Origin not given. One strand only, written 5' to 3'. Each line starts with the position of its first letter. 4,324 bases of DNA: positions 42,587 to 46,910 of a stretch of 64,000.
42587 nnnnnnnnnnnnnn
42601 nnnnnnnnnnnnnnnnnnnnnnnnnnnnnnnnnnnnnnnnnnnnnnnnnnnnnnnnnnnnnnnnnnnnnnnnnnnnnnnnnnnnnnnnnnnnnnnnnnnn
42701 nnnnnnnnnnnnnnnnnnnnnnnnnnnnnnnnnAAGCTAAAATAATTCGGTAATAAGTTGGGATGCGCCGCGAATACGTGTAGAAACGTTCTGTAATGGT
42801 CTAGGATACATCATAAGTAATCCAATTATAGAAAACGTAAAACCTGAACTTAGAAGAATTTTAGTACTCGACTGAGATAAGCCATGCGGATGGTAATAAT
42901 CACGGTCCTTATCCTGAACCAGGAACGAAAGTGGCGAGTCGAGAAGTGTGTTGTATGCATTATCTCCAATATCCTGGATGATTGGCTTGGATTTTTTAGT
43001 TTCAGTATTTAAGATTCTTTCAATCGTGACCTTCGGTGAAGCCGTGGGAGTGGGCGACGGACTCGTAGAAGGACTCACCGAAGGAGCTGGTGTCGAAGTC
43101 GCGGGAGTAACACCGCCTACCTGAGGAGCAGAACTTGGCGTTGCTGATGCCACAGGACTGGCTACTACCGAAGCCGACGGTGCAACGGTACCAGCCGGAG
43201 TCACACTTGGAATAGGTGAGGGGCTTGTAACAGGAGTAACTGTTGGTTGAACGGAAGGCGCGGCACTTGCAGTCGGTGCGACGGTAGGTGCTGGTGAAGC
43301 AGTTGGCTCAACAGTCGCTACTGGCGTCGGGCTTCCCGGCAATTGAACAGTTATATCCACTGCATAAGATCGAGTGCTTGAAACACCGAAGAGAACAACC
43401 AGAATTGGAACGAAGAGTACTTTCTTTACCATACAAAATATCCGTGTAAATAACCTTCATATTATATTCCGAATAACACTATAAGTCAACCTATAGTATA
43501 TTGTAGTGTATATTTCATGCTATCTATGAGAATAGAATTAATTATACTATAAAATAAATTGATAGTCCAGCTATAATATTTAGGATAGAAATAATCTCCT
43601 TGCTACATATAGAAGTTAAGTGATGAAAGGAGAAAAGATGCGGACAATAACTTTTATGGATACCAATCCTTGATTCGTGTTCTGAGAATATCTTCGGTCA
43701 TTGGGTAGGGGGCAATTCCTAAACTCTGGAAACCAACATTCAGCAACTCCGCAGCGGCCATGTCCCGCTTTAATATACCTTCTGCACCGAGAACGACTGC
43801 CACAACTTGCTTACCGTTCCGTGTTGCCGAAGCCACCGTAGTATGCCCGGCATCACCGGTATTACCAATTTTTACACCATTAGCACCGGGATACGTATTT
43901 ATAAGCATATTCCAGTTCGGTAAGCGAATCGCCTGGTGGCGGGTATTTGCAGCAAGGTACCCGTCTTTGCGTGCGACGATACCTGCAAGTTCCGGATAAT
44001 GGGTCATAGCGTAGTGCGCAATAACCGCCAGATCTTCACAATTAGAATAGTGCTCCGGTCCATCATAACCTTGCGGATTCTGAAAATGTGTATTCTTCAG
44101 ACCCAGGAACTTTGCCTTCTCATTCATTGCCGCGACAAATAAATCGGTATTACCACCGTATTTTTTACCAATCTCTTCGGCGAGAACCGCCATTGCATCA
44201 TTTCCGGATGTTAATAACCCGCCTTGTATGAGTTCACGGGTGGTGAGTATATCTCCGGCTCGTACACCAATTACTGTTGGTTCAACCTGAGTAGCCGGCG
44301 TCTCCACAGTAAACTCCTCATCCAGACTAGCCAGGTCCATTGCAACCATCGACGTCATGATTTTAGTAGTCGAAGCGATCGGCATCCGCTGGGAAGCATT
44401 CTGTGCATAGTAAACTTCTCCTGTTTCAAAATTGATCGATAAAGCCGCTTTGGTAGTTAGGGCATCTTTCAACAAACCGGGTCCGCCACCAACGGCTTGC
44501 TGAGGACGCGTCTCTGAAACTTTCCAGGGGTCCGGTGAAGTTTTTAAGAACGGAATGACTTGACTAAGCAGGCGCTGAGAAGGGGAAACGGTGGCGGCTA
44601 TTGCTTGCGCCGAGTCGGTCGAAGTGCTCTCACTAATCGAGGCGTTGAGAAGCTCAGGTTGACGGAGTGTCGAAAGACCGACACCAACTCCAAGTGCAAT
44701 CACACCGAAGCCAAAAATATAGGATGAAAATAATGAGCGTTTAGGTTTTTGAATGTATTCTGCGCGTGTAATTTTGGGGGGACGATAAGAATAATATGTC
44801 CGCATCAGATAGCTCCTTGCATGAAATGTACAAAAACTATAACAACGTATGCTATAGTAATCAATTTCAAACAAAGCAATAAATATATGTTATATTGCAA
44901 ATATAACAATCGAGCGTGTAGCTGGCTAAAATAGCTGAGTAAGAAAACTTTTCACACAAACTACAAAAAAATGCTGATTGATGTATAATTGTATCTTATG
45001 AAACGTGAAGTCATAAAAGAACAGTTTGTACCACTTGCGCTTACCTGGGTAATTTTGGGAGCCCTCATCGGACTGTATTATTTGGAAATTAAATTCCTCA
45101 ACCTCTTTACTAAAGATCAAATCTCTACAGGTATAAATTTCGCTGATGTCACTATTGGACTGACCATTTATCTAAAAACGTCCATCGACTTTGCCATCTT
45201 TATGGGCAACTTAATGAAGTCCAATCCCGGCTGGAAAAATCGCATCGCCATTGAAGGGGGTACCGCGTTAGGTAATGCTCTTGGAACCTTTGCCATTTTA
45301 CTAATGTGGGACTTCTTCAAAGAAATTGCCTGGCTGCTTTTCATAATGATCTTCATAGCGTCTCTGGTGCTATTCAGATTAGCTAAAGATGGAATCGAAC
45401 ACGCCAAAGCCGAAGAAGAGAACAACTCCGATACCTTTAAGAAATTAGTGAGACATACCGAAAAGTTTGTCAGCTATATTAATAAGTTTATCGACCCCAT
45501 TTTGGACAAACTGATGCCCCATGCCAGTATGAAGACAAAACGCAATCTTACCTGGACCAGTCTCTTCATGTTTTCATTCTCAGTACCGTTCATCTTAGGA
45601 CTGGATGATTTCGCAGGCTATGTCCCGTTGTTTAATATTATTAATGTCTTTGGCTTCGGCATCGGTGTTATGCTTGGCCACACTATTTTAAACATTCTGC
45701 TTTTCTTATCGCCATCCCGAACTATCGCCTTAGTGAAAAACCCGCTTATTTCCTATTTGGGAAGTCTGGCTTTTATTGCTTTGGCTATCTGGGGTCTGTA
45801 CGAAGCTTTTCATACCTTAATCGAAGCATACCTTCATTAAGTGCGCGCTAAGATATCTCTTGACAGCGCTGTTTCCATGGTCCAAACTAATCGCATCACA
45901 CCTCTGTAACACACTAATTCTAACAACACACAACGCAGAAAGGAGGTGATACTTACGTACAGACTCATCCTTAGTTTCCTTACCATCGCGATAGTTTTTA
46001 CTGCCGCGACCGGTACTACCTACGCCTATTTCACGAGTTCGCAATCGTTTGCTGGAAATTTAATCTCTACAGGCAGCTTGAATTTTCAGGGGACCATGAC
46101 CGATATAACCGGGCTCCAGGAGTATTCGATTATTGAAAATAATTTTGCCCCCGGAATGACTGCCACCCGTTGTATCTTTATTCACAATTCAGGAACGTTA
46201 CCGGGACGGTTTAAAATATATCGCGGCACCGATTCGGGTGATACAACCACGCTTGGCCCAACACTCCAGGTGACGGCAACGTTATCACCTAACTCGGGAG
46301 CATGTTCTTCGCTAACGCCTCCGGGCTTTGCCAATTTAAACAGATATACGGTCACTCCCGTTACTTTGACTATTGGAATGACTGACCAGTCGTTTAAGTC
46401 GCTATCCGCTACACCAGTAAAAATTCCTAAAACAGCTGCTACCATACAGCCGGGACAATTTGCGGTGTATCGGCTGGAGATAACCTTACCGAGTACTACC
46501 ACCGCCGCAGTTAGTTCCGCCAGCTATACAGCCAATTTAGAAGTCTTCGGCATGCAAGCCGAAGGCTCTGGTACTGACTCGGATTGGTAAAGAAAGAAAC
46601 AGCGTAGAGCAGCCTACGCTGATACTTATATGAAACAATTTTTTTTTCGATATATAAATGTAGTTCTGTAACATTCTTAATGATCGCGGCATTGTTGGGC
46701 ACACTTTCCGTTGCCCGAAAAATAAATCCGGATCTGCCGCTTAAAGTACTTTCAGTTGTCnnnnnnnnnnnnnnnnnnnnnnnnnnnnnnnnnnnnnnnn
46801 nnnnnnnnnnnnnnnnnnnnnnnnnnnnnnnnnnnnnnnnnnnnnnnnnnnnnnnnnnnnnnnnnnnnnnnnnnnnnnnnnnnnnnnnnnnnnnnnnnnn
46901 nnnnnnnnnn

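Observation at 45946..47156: TasA/camelysin-like fibre protein paired with a dedicated SipW-type (S26B) signal peptidase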

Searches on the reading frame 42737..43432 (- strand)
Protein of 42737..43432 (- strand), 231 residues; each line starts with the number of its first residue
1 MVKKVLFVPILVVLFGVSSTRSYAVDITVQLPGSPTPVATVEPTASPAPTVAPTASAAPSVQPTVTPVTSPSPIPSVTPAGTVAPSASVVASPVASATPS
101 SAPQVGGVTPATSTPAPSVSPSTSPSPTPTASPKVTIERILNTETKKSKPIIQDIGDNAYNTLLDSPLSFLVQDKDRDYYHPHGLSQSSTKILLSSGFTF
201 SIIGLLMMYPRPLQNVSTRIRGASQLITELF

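Call 3: search_protein_families(library=pfam, proteins=[window:42737-43432:-], max_evalue=0.1)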
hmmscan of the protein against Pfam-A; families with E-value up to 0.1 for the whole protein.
window:42737-43432:- (231 aa): 0 families

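Call 4: search_protein_families(library=ncbifam, proteins=[window:42737-43432:-], max_evalue=0.1)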
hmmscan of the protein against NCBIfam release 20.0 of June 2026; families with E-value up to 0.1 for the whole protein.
window:42737-43432:- (231 aa): 1 family
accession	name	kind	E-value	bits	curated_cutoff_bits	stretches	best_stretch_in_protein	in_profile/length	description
NF033761.1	gliding_GltJ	equivalog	0.07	12.2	450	1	32-136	401-497/671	adventurous gliding motility protein GltJ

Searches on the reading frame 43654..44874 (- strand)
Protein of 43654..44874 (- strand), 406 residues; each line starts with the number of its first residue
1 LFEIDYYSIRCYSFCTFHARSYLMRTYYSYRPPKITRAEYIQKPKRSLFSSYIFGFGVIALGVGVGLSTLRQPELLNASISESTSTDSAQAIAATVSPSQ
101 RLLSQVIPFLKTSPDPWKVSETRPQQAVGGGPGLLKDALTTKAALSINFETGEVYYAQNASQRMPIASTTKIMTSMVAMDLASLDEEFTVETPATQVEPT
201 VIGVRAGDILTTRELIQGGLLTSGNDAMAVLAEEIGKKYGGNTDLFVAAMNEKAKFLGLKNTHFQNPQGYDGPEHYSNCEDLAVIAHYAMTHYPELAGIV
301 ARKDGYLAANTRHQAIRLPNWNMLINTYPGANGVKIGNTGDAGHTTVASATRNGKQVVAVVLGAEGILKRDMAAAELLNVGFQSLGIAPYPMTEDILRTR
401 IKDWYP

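Call 3: search_protein_families(library=pfam, proteins=[window:43654-44874:-], max_evalue=0.1)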
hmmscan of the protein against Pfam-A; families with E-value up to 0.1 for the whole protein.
window:43654-44874:- (406 aa): 5 families
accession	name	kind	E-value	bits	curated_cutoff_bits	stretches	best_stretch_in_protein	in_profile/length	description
PF00768.25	Peptidase_S11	-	6.7e-48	163.7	27.6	1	138-365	9-238/239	D-alanyl-D-alanine carboxypeptidase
PF13354.11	Beta-lactamase2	-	1.7e-05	24.7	22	1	148-267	6-120/214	Beta-lactamase enzyme family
PF00905.27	Transpeptidase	-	0.00063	19.5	22.1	1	155-277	31-148/299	Penicillin binding protein transpeptidase domain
PF02113.21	Peptidase_S13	-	0.006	15.8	22.8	1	147-193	24-68/444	D-Ala-D-Ala carboxypeptidase 3 (S13) family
PF00144.29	Beta-lactamase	-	0.056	13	27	0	159-183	45-69/329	Beta-lactamase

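Call 4: search_protein_families(library=ncbifam, proteins=[window:43654-44874:-], max_evalue=0.1)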
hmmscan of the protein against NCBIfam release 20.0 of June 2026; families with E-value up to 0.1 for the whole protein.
window:43654-44874:- (406 aa): 13 families
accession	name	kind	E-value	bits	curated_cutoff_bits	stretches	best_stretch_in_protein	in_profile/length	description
NF008668.0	PRK11669.1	equivalog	1.2e-30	106.8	294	1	137-375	39-273/316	D-alanyl-D-alanine endopeptidase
NF008489.0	PRK11397.1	equivalog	2.9e-27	95.4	610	1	145-384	41-282/389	serine-type D-Ala-D-Ala carboxypeptidase DacD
NF008059.0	PRK10793.1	equivalog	7.1e-27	94.1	694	1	142-384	47-291/403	D-alanyl-D-alanine carboxypeptidase DacA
NF000471.1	vanY_of_D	exception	4.5e-26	91.9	625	1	139-364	97-335/354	transpeptidase-like D-Ala-D-Ala carboxypeptidase VanY-D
NF007445.0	PRK10001.1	equivalog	7.5e-26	90.8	765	1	140-384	38-284/400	serine-type D-Ala-D-Ala carboxypeptidase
NF038273.1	strep_PBP3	exception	5.1e-21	75.1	490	1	139-371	26-274/407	D-alanyl-D-alanine carboxypeptidase PBP3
NF038258.2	PBP4_Staph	exception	2.8e-19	69.2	500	1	136-365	36-280/366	penicillin-binding protein PBP4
NF033386.1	blaARL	exception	0.00016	21.2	620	1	141-236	37-134/282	ARL family class A beta-lactamase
NF033103.1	bla_class_A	equivalog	0.0023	17.1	200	1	147-237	18-113/257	class A beta-lactamase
NF000430.2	blaOXA-62_like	exception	0.0075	15.4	560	1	149-189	73-113/286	OXA-62 family carbapenem-hydrolyzing class D beta-lactamase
NF000481.1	carbeni_gen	exception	0.014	14.9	430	1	137-240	32-140/284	CARB/PSE/RTG family carbenicillin-hydrolyzing class A beta-lactamase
TIGR00666.1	PBP4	equivalog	0.016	14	107.8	1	152-194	2-42/397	D-alanyl-D-alanine carboxypeptidase/D-alanyl-D-alanine endopeptidase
NF000232.1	lactamase_L2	exception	0.022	14.2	540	1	160-237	75-157/303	L2 family extended-spectrum class A beta-lactamase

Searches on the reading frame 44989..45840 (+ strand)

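Call 3: search_protein_families(library=pfam, proteins=[window:44989-45840:+], max_evalue=0.1)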
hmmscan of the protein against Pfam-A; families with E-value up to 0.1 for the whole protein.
window:44989-45840:+ (283 aa): 1 family
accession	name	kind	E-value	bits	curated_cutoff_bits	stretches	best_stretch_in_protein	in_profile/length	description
PF00487.30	FA_desaturase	-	0.043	14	29.7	1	68-154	116-187/253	Fatty acid desaturase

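Call 4: search_protein_families(library=ncbifam, proteins=[window:44989-45840:+], max_evalue=0.1)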
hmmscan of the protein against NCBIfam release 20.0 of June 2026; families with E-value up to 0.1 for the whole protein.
window:44989-45840:+ (283 aa): 0 families

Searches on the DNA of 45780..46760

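Call 95: search_rna_families(source=window, start=45780, end=46760, threshold=evalue, max_evalue=1)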
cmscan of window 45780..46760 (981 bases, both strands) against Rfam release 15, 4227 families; matches with E-value up to 1: 0.
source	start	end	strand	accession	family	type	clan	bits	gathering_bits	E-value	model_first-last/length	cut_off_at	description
